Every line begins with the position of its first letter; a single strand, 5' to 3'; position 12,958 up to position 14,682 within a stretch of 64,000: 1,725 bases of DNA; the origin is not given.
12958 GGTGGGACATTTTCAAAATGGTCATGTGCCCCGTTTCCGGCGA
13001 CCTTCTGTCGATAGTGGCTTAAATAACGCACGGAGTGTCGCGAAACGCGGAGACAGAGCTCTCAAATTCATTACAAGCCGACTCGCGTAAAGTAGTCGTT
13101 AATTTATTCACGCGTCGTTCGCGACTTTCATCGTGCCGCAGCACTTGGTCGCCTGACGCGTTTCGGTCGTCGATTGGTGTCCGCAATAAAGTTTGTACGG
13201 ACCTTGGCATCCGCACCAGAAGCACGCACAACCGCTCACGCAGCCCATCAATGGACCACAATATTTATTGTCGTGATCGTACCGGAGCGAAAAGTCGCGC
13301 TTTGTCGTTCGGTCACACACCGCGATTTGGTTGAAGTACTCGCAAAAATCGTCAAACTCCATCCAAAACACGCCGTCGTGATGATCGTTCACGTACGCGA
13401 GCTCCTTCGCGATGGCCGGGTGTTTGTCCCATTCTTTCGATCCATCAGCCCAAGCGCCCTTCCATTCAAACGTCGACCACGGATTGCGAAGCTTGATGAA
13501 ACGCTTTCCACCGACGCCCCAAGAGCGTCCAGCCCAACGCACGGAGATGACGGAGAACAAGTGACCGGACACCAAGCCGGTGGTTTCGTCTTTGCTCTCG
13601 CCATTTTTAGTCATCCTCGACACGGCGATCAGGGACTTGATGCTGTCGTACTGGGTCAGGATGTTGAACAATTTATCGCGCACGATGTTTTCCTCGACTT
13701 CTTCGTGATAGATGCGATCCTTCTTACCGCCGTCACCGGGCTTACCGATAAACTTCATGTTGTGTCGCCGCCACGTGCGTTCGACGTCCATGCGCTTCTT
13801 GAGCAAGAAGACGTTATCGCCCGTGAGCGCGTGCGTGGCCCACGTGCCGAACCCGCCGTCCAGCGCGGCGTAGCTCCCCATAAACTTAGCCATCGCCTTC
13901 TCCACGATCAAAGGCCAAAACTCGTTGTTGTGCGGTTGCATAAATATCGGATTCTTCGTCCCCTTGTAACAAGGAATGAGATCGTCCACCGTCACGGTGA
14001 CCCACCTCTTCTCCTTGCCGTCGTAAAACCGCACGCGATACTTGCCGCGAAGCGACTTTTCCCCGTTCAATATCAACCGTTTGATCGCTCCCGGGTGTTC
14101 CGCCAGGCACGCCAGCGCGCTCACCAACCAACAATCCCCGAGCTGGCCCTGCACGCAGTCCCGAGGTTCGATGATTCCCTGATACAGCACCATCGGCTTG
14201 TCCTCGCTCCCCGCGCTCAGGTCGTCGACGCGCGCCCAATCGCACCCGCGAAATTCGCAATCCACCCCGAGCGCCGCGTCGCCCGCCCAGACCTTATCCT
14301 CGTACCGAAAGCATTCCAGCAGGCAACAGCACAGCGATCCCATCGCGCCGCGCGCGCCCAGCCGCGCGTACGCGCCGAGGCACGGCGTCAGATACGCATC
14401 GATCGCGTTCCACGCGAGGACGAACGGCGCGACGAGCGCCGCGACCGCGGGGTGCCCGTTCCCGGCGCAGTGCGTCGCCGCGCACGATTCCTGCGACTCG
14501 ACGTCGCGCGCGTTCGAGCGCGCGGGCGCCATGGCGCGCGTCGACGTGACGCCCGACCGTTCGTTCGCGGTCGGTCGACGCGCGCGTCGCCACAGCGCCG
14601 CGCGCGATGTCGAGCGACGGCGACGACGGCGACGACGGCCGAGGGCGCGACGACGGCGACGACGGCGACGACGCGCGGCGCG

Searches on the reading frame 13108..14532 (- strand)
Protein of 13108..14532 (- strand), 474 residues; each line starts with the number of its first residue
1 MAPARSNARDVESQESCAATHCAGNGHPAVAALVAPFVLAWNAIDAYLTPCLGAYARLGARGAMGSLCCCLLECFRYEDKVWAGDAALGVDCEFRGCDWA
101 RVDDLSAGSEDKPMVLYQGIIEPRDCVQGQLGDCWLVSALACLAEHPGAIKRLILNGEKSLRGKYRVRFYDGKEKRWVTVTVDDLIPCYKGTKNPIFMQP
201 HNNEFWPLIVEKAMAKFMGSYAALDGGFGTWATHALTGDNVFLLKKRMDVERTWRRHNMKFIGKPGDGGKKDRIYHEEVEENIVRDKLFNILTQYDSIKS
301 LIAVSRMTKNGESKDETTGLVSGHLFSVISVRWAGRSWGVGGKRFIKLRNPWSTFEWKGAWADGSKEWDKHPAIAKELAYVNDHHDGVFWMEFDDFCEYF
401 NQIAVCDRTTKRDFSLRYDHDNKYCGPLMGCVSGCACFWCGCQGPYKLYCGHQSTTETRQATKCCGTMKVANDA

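Call 63: search_protein_families(library=pfam, proteins=[window:13108-14532:-], max_evalue=0.0001)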
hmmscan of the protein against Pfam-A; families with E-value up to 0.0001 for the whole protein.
window:13108-14532:- (474 aa): 1 family
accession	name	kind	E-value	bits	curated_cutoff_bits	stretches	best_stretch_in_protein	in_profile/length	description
PF00648.27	Peptidase_C2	-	9.8e-65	219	23.8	1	94-406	23-296/297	Calpain family cysteine protease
